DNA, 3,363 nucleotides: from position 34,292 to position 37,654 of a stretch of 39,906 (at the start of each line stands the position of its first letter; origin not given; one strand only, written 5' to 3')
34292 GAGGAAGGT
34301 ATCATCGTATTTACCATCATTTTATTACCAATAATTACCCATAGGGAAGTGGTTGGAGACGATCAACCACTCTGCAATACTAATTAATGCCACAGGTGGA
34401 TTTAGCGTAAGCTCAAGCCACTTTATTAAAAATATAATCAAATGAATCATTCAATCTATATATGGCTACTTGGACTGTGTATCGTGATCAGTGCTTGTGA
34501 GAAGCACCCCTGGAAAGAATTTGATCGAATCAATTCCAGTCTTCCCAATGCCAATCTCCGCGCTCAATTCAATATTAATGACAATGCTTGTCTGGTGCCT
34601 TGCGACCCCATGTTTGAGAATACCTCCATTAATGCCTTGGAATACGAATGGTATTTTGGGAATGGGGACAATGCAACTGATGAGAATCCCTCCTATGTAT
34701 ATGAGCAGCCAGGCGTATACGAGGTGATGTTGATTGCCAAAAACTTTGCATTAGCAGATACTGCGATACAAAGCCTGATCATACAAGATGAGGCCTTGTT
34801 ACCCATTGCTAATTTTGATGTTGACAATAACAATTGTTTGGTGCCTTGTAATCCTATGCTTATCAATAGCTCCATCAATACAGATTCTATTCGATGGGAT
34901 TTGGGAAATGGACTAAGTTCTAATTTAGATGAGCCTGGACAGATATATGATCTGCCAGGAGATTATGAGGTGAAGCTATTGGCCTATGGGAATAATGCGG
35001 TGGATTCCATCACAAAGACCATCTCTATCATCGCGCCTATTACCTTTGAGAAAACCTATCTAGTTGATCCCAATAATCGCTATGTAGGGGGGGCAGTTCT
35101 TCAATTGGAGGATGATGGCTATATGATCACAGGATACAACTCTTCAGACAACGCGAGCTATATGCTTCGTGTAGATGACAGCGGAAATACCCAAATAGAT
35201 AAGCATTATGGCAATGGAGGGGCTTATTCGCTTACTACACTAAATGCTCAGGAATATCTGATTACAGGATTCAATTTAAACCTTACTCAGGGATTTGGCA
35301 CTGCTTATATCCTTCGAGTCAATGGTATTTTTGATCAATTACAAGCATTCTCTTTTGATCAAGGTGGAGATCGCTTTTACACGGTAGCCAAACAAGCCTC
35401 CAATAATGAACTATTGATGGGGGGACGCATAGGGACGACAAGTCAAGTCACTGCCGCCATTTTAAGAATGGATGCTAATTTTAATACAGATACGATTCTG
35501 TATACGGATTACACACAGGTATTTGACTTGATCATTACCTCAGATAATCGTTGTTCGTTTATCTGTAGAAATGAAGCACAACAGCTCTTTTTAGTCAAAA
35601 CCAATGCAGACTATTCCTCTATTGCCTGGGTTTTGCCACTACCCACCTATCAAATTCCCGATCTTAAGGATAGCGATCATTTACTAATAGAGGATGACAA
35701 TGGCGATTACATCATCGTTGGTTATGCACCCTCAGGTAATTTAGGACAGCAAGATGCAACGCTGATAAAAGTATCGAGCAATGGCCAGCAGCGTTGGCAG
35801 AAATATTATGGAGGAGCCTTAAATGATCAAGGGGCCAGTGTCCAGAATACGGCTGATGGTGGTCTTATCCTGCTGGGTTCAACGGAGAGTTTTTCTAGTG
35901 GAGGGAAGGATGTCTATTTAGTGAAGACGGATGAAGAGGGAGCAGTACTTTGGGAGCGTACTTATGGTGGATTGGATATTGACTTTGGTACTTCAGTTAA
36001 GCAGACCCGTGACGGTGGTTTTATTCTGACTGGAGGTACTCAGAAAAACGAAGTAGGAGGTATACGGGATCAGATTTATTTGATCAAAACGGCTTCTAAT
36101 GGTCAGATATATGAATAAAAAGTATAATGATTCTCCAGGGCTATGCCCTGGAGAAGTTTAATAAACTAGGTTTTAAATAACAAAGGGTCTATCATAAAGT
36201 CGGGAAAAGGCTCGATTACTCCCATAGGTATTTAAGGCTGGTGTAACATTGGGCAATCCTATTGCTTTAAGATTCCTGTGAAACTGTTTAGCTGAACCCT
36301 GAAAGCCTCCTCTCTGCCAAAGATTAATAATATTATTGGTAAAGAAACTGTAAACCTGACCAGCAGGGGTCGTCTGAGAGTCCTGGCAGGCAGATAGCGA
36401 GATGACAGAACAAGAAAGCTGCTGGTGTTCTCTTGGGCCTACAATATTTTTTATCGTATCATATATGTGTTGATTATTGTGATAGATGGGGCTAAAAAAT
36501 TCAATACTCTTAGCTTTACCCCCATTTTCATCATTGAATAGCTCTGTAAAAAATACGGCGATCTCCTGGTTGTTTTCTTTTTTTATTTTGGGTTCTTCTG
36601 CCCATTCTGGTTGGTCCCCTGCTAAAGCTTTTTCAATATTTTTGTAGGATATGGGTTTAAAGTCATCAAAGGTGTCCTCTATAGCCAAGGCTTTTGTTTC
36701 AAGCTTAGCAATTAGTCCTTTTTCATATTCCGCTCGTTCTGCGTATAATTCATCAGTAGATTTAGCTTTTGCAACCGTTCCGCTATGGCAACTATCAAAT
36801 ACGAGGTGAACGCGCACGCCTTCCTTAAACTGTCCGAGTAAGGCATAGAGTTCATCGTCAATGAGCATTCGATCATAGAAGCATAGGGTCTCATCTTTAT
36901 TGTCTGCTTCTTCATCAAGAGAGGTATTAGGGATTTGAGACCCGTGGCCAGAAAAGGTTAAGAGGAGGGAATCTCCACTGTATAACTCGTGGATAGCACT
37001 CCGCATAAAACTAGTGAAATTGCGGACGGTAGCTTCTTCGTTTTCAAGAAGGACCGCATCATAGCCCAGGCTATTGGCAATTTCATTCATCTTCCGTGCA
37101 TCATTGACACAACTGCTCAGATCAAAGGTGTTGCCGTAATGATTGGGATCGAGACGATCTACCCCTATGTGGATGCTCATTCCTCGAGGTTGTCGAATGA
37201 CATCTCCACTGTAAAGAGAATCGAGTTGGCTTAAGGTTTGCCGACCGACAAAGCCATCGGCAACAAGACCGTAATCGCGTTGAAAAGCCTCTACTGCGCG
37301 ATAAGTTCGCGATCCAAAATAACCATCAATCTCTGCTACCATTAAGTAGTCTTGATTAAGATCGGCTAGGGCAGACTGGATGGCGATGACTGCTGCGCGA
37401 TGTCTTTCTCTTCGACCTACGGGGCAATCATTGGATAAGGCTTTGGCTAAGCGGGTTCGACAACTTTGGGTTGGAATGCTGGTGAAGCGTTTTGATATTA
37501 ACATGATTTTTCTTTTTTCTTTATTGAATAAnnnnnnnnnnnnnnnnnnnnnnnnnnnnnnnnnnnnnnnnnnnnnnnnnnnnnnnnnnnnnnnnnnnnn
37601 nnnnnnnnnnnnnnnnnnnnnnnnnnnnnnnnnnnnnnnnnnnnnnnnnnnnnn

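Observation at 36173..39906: Caspase-like protease with a PG-binding domain, preceded by two paralogous unknown proteins: possible protease-effector module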

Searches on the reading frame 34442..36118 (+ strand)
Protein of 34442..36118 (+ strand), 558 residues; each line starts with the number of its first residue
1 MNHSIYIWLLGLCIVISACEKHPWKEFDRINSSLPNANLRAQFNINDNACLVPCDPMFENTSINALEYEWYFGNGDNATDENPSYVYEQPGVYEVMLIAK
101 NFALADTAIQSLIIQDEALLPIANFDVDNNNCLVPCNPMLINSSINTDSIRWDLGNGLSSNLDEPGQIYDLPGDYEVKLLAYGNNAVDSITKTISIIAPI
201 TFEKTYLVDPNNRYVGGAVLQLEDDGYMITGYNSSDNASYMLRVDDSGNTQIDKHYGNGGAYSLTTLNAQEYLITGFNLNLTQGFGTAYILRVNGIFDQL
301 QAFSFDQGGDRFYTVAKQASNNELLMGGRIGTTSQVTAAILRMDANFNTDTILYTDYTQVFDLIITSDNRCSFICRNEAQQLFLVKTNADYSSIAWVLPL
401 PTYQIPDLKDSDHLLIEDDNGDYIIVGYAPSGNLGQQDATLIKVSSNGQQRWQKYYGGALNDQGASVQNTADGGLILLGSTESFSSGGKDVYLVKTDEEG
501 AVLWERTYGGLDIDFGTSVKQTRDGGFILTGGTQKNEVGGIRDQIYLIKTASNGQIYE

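Call 4: search_protein_families(library=pfam, proteins=[window:34442-36118:+], max_evalue=0.1)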
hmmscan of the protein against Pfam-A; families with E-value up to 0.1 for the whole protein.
window:34442-36118:+ (558 aa): 2 families
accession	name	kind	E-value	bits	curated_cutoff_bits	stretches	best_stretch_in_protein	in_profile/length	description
PF18911.6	PKD_4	-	7.2e-16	58.5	27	2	58-101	26-70/85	PKD domain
PF00801.26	PKD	-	1.1e-11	45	23.5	2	64-101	28-67/80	PKD domain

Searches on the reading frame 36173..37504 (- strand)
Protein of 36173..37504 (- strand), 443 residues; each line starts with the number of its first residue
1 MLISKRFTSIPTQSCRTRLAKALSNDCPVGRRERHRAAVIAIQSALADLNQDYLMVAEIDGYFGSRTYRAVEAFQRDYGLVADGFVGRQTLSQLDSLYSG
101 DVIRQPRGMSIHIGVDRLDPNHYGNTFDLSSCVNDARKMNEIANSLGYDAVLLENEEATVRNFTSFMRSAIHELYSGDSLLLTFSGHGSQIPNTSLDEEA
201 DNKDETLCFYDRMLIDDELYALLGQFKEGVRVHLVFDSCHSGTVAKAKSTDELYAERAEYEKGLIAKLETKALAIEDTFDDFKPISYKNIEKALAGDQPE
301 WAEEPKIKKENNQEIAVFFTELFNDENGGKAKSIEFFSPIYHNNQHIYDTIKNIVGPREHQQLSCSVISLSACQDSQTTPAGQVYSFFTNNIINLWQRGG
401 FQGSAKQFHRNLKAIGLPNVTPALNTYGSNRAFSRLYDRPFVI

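Call 4: search_protein_families(library=pfam, proteins=[window:36173-37504:-], max_evalue=0.1)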
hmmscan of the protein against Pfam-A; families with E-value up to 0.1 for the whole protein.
window:36173-37504:- (443 aa): 3 families
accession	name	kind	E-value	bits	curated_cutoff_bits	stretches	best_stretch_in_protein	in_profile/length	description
PF00656.27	Peptidase_C14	-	9.2e-18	65.2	21.4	1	121-412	10-207/233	Caspase domain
PF01471.23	PG_binding_1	-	1.3e-14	54.5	23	1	36-94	2-57/57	Putative peptidoglycan binding domain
PF09374.15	PG_binding_3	-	0.017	15.7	24.6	0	38-72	2-32/76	Predicted Peptidoglycan domain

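Call 6: search_protein_families(library=padloc, proteins=[window:36173-37504:-], max_evalue=1)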
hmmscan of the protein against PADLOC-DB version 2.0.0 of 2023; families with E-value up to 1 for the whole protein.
window:36173-37504:- (443 aa): 1 family
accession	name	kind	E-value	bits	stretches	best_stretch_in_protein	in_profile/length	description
PDLC02987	caspase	-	1.7e-07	28.8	1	122-262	12-130/453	-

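Call 7: search_protein_families(library=ncbifam, proteins=[window:36173-37504:-], max_evalue=1)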
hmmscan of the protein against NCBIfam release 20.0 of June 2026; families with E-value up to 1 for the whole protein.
window:36173-37504:- (443 aa): 6 families
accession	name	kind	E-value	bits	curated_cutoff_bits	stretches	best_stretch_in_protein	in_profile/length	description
TIGR02869.1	spore_SleB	equivalog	7.6e-09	35.7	236.5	1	38-100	15-69/201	spore cortex-lytic enzyme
NF052335.1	PdgHdaseHSB129560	equivalog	4.3e-07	29.6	500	1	37-93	274-327/330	peptidoglycan hydrolase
NF052336.1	PdgHdaseHSB100310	equivalog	8.1e-06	25.4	500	1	49-92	268-311/316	peptidoglycan hydrolase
TIGR03979.1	His_Ser_Rich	equivalog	0.00033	20.7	121.65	1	25-94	125-186/190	His-Xaa-Ser repeat protein HxsA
NF047832.1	caspase_w_EACC1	subfamily_domain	0.00035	20.1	140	1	152-259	47-149/211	caspase, EACC1-associated type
NF052377.1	lmo1851_S41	exception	0.029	13.1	725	1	39-94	393-445/468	lmo1851 family serine protease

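Call 42: search_solved_structures(query=window:36173-37504:-, max_evalue=0.01, show_alignments=3)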
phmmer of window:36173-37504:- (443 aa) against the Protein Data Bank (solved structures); distinct sequences matched with E-value up to 0.01: 19.
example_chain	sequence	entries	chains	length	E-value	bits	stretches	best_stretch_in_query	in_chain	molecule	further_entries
3bij_A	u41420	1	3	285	3.1e-44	154.9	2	106-249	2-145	Uncharacterized protein GSU0716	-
4f6o_A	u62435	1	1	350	6.3e-13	51.8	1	120-246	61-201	Metacaspase-1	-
6w8s_A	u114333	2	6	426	9.8e-12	47.9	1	121-248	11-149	Metacaspase-4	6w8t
4f6p_A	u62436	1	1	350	1.1e-11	47.7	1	120-246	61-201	Metacaspase-1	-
6w8r_A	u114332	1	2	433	1.8e-10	43.7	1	121-248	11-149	Metacaspase-4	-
7qp0_A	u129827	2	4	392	7.1e-09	38.5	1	120-246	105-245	Metacaspase-1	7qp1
4afr_A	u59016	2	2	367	3.1e-08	36.4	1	120-245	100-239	METACASPASE | METACASPASE MCA2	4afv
4afp_A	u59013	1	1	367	8.1e-08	35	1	120-245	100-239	METACASPASE MCA2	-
4af8_A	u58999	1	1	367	8.2e-08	35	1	120-245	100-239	METACASPASE MCA2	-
8a53_A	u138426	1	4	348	6.5e-07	32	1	122-245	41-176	Metacaspase-9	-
9n3d_A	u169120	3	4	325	2.3e-06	30.2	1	123-245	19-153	Metacaspase-9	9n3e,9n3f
4lpq_A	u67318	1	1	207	9e-06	28.2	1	37-117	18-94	ErfK/YbiS/YcfS/YnhG family protein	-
5tv7_A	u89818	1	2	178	1.7e-05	27.4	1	58-97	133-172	Putative peptidoglycan-binding/hydrolysing protein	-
9xps_S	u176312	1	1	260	0.00069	22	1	55-102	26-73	Endolysin gp144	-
3bkh_A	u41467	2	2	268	0.00071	22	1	55-102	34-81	lytic transglycosylase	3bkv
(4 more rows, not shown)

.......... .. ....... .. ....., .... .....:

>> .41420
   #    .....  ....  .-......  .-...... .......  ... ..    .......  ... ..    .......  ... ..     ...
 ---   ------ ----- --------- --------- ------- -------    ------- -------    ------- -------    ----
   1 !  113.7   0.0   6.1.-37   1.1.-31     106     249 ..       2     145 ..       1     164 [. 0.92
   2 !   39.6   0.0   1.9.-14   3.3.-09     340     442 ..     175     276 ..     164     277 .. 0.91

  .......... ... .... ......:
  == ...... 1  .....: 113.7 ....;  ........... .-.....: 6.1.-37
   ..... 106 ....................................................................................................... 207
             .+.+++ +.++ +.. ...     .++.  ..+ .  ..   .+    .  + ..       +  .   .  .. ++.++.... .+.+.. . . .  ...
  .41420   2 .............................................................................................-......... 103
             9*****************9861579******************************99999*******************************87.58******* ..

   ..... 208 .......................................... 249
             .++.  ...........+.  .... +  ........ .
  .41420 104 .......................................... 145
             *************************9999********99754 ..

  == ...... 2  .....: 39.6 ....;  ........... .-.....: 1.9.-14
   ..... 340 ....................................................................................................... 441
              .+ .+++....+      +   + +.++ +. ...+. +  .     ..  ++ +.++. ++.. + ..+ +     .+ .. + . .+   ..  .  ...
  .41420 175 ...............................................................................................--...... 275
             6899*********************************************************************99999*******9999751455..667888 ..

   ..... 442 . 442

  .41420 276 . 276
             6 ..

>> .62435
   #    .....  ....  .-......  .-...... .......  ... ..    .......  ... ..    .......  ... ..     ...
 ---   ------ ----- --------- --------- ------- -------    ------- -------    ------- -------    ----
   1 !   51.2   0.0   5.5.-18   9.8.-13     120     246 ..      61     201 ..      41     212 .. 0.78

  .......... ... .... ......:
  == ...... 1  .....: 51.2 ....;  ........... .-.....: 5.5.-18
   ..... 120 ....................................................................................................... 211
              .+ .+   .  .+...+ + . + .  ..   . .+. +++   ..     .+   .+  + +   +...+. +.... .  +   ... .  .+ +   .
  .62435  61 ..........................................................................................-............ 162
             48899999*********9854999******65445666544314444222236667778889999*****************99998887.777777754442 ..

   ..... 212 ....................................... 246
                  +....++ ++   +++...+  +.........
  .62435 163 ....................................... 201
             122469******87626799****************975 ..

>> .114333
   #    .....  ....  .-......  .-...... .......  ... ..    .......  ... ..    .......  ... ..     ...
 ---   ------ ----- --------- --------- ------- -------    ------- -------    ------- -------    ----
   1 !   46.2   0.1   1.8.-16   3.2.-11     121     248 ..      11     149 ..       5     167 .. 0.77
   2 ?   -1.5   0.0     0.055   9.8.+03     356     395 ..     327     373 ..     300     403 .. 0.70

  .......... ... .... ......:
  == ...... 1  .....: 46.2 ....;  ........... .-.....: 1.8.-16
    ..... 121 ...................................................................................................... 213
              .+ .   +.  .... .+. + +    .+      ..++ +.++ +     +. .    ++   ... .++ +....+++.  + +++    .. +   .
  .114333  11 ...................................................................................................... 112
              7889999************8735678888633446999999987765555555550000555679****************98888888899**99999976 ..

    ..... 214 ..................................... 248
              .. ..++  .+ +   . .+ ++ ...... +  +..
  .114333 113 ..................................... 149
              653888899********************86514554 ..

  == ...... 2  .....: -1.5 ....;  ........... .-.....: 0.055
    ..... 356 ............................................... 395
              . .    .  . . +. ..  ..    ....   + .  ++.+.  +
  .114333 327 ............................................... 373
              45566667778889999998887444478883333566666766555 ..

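Call 108: search_dna_similar(query=window:36173-37504:-, collection=plasmids, mode=protein, max_evalue=1e-10, max_rows=30)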
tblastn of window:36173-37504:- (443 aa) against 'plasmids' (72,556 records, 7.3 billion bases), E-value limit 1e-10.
Records with a match: 23; places in all: 23; records where one place covers at least 80% of the query: 0.
Best place of each record, by identity: <60% 23.
By first word of the organism name: Rhizobium 6; Bacillus 5; Sinorhizobium 4; Deinococcus 1; Synechocystis 1; Palleronia 1; Azospirillum 1; Cyanobacterium 1; Rhodococcus 1; Annamia 1; and 1 more.
By predicted mobility (MOB-suite, as given by PLSDB): non-mobilizable 16; conjugative 6; mobilizable 1.
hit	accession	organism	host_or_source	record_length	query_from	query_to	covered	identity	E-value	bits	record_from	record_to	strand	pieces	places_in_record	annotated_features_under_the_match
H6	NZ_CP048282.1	Rhizobium leguminosarum bv. viciae 248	Fava bean,whole organism,nodules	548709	99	443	78%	32.6%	7e-39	157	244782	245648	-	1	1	caspase family protein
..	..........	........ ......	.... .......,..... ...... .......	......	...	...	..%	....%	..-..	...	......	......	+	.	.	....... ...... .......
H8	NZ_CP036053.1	Bacillus toyonensis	cell culture,soil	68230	104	443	77%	32.4%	1e-39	159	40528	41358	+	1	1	caspase family protein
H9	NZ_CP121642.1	Rhizobium sp. CC1099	Onobrychis viciifolia,cell culture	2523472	81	420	77%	31.8%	2e-37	152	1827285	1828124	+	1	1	none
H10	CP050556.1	Rhizobium leguminosarum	Vicia sativa,cell culture,root nodule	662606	106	409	68%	33.9%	3e-29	155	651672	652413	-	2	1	none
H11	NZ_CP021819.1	Sinorhizobium meliloti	Medicago truncatula,Single Cell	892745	106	412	69%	31.8%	8e-32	136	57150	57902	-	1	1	caspase family protein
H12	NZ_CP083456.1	Deinococcus taeanensis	whole organism,coastal dune soil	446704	106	246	32%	51.0%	4e-34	143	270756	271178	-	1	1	caspase family protein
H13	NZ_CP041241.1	Sinorhizobium mexicanum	Acaciella angustissima,cell culture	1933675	106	251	33%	48.3%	2e-32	137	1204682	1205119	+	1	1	none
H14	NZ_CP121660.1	Sinorhizobium terangae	Desmanthus virgatus,cell culture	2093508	106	247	32%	49.0%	1e-32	138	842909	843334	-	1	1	none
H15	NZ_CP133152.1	Sinorhizobium chiapasense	Acaciella angustissima,cell culture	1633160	106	251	33%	46.9%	2e-31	135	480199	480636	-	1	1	none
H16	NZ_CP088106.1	Rhizobium ruizarguesonis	cell culture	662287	106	246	32%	48.6%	8e-32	136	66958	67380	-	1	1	caspase family protein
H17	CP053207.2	Rhizobium leguminosarum bv. trifolii TA1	-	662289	106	246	32%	48.6%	8e-32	136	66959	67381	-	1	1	peptidase C14, caspase catalytic subunit p20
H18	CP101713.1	Synechocystis sp. B12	cell culture,mangrove water from the ...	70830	105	249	33%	45.6%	7e-26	144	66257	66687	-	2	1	caspase family protein | hypothetical protein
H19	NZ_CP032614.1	Bacillus thuringiensis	single cell,soil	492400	104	248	33%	44.9%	2e-29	129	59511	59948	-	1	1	caspase family protein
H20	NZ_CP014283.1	Bacillus thuringiensis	cell culture,soil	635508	104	248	33%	44.9%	2e-29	129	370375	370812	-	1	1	caspase family protein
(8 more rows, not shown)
